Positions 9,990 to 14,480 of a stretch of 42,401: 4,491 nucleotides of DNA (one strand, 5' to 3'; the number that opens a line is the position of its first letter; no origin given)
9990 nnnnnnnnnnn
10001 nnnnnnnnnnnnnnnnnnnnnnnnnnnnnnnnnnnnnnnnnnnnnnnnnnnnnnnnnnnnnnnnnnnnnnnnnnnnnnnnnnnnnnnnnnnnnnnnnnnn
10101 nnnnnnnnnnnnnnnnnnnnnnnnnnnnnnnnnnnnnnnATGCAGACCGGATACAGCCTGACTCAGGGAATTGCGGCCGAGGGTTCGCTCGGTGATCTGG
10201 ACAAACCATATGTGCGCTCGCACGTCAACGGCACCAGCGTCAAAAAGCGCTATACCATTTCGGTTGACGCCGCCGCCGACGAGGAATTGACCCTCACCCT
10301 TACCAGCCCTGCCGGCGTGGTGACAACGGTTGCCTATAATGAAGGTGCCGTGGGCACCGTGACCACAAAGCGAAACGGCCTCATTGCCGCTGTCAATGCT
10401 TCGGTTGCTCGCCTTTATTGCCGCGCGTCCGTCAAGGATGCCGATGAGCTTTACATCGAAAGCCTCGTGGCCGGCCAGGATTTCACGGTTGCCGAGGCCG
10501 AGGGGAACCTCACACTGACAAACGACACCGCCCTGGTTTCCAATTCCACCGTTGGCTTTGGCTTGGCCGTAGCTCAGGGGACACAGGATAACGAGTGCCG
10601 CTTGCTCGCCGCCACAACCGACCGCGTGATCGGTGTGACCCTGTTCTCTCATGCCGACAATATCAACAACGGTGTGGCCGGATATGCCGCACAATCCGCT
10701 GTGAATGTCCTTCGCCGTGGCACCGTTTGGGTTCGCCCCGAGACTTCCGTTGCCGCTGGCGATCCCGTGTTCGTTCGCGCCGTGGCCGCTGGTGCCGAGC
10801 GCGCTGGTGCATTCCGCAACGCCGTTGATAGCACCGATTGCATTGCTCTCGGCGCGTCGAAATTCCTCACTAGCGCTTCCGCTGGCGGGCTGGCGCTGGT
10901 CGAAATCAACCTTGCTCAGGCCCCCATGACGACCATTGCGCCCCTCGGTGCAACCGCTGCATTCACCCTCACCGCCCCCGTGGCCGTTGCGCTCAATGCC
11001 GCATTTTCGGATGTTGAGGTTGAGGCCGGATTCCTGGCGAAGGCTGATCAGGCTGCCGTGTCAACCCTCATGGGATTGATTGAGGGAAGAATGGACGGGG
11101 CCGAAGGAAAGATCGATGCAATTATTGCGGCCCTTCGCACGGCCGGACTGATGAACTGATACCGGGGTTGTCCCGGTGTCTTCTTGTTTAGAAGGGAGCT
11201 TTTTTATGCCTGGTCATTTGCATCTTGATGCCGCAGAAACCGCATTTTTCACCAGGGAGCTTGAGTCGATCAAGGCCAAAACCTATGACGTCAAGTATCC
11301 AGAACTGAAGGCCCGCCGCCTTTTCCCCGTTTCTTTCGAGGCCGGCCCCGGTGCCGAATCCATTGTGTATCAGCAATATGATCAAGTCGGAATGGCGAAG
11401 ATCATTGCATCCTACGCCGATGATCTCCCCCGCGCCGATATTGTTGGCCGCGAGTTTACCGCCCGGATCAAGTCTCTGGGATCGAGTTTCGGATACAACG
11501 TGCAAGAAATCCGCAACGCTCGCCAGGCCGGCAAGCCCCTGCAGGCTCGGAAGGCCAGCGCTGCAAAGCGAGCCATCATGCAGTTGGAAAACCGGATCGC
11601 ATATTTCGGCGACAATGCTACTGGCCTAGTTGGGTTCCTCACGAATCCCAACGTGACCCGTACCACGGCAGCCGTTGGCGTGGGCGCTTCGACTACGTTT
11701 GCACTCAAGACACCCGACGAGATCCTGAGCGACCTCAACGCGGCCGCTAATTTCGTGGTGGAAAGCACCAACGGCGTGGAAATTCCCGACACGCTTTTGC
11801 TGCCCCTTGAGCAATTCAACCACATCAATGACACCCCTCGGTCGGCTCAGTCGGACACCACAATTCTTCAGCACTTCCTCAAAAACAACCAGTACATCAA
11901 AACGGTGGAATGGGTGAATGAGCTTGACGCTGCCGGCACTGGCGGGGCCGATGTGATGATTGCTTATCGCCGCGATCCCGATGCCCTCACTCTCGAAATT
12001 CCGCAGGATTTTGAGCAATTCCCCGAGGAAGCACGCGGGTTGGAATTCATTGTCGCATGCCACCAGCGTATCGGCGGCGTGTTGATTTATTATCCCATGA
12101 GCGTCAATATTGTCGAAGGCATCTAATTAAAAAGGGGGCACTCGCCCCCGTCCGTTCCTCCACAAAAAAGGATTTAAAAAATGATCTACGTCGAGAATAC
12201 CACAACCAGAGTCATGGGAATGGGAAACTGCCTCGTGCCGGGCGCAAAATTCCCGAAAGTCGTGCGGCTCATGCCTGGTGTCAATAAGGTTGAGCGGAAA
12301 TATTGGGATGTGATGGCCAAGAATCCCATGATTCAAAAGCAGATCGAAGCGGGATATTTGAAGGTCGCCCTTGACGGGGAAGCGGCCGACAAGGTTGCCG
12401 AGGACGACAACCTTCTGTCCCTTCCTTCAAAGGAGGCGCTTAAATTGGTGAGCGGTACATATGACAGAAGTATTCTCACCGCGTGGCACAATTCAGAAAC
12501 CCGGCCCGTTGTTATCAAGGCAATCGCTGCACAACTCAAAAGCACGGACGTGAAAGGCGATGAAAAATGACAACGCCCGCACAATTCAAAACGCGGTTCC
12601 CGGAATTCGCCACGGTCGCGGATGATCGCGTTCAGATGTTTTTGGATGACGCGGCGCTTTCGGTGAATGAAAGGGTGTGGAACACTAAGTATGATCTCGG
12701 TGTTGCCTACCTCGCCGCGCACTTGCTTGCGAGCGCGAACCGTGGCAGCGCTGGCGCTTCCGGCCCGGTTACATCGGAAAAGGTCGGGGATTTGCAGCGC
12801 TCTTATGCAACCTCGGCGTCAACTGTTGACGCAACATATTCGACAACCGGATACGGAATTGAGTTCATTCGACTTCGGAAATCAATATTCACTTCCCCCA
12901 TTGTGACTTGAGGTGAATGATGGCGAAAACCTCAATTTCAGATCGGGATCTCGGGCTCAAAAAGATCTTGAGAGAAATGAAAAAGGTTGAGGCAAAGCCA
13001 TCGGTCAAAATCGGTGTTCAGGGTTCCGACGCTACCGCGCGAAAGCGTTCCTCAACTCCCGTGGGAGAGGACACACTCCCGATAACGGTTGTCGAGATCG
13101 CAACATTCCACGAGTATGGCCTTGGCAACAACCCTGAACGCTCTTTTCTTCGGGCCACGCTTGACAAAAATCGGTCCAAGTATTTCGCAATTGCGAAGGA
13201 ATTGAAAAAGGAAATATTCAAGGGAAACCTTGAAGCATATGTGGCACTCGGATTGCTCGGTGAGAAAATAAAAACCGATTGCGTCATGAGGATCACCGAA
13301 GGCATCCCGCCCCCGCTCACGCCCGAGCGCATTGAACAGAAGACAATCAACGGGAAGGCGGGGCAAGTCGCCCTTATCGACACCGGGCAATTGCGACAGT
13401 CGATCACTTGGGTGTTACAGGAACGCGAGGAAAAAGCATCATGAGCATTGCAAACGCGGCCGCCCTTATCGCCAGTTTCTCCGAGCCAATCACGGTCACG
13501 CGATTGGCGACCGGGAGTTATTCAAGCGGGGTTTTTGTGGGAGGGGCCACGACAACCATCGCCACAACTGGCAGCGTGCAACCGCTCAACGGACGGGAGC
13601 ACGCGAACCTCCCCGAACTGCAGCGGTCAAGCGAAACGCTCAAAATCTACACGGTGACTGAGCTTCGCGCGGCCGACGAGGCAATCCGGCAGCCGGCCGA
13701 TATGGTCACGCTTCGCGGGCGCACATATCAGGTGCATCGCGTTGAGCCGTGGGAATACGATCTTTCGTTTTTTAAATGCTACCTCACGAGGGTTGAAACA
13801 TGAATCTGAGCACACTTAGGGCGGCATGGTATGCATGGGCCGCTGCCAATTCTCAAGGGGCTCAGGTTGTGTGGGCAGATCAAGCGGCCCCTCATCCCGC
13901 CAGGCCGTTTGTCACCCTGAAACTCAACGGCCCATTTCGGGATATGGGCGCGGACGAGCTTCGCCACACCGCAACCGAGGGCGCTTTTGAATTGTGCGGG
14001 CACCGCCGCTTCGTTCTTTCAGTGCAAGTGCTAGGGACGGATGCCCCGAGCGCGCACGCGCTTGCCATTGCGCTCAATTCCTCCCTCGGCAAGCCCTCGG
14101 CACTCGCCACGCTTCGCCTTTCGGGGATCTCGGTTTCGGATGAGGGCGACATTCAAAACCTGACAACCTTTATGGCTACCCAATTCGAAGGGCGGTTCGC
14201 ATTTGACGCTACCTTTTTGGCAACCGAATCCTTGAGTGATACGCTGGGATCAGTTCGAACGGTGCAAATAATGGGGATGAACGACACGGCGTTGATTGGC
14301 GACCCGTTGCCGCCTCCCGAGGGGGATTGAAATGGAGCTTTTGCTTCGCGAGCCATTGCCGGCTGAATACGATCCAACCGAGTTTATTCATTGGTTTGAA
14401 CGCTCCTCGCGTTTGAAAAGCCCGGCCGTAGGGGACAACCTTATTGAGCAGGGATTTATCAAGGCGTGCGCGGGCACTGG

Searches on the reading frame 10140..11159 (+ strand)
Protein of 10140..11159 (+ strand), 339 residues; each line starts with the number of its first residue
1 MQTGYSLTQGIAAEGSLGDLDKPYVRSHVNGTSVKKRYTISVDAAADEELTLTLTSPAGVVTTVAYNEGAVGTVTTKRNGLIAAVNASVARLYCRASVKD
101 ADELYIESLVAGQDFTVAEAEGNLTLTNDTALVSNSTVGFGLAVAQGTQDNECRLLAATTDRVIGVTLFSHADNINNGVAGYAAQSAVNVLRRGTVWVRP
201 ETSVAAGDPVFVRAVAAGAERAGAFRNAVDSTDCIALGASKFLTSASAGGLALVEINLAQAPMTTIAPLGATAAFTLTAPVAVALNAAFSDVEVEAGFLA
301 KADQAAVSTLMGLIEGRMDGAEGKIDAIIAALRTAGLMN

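Call 8: search_protein_families(library=phrogs, proteins=[window:10140-11159:+], max_evalue=0.01)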
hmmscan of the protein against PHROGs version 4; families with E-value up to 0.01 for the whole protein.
window:10140-11159:+ (339 aa): 4 families
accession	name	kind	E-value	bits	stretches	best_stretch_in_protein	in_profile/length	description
phrog_563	-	head and packaging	4e-26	92.7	1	127-262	27-168/173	virion structural protein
phrog_1989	-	unknown function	1.6e-08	35.3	1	129-266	29-161/166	-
phrog_8757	-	head and packaging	2.3e-07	31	1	159-260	220-317/326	virion structural protein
phrog_7764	-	head and packaging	0.00026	22.1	1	127-250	29-158/173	virion structural protein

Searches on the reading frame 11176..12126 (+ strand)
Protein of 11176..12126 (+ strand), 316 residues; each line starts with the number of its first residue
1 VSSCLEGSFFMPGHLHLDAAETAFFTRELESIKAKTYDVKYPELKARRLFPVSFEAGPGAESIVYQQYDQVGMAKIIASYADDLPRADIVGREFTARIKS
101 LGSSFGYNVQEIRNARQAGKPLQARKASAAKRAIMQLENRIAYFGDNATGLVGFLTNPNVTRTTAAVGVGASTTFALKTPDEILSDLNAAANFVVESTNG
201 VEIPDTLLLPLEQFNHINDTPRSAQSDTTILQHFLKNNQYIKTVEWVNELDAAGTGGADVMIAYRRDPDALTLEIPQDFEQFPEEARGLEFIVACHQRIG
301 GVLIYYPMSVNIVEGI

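Call 8: search_protein_families(library=phrogs, proteins=[window:11176-12126:+], max_evalue=0.01)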
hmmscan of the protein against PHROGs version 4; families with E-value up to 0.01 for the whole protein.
window:11176-12126:+ (316 aa): 2 families
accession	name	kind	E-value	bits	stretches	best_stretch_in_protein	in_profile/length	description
phrog_264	-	head and packaging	8.1e-96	321.7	1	19-316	25-321/321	major head protein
phrog_24719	-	unknown function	0.0071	17.6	0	110-192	46-125/157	-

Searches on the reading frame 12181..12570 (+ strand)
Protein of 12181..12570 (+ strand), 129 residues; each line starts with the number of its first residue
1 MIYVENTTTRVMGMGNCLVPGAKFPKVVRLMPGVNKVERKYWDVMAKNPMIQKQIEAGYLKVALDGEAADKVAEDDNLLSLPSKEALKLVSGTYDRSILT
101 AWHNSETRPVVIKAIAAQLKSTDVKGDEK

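Call 81: search_protein_families(library=phrogs, proteins=[window:12181-12570:+], max_evalue=0.01)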
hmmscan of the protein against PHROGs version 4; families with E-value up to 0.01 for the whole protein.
window:12181-12570:+ (129 aa): 1 family
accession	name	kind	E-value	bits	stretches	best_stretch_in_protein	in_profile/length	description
phrog_1983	-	unknown function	1e-09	40.1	1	27-121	15-115/128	-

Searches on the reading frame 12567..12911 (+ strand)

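Call 81: search_protein_families(library=phrogs, proteins=[window:12567-12911:+], max_evalue=0.01)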
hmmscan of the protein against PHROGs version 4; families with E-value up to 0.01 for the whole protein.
window:12567-12911:+ (114 aa): 4 families
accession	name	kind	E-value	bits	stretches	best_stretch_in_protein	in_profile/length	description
phrog_302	-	head and packaging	1.6e-33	116.4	1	1-113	12-129/155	virion structural protein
phrog_541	-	connector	0.002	19.1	1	9-87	21-100/129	head-tail adaptor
phrog_442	-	connector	0.0035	17.7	0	46-89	215-251/270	head-tail adaptor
phrog_4735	-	connector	0.0057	17.8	0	5-84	6-98/131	head-tail adaptor Ad1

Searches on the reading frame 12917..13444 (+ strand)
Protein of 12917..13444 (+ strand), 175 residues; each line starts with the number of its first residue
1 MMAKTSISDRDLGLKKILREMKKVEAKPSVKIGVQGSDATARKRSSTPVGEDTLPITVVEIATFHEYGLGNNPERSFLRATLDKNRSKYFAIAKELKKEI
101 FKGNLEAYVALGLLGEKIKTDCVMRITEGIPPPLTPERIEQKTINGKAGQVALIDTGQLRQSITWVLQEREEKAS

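Call 81: search_protein_families(library=phrogs, proteins=[window:12917-13444:+], max_evalue=0.01)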
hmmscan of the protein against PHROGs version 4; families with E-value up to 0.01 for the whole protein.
window:12917-13444:+ (175 aa): 3 families
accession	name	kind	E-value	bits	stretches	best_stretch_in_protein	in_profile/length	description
phrog_222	-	connector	4.7e-28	99.6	1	1-172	109-266/276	tail completion or Neck1 protein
phrog_5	-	connector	2e-06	28.8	1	48-108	156-216/239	tail completion or Neck1 protein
phrog_26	-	connector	0.002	18.7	0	45-106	161-235/321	tail completion or Neck1 protein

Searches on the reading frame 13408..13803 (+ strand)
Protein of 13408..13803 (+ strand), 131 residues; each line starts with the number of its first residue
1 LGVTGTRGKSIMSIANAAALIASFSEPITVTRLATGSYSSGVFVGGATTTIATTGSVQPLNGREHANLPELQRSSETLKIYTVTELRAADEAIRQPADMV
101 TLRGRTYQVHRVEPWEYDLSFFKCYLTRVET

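Call 81: search_protein_families(library=phrogs, proteins=[window:13408-13803:+], max_evalue=0.01)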
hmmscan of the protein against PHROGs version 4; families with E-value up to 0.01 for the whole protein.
window:13408-13803:+ (131 aa): 6 families
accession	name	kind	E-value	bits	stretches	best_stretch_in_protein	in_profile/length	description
phrog_939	-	head and packaging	2.8e-22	80.1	1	21-130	10-120/126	head protein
phrog_2874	-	unknown function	3.8e-09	37.9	1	36-121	20-116/135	-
phrog_4185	-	head and packaging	0.00089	20.2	1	51-115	44-113/144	minor head protein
phrog_1661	-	unknown function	0.0014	20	1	15-125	4-113/124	-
phrog_6753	-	unknown function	0.0035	18.3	1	26-109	18-98/121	-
phrog_4475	-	head and packaging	0.0043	17.9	0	40-125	34-116/132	head protein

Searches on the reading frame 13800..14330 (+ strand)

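Call 81: search_protein_families(library=phrogs, proteins=[window:13800-14330:+], max_evalue=0.01)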
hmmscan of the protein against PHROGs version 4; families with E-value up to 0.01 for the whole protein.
window:13800-14330:+ (176 aa): 4 families
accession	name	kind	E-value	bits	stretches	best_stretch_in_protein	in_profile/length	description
phrog_1232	-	connector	2e-12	47.9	1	18-162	21-161/164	tail terminator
phrog_7975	-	connector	2.5e-09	37.9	1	20-159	27-163/182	tail terminator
phrog_6920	-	unknown function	7e-08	33.2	1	23-164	29-164/170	-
phrog_6588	-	unknown function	0.0014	19.6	1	22-161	22-164/176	-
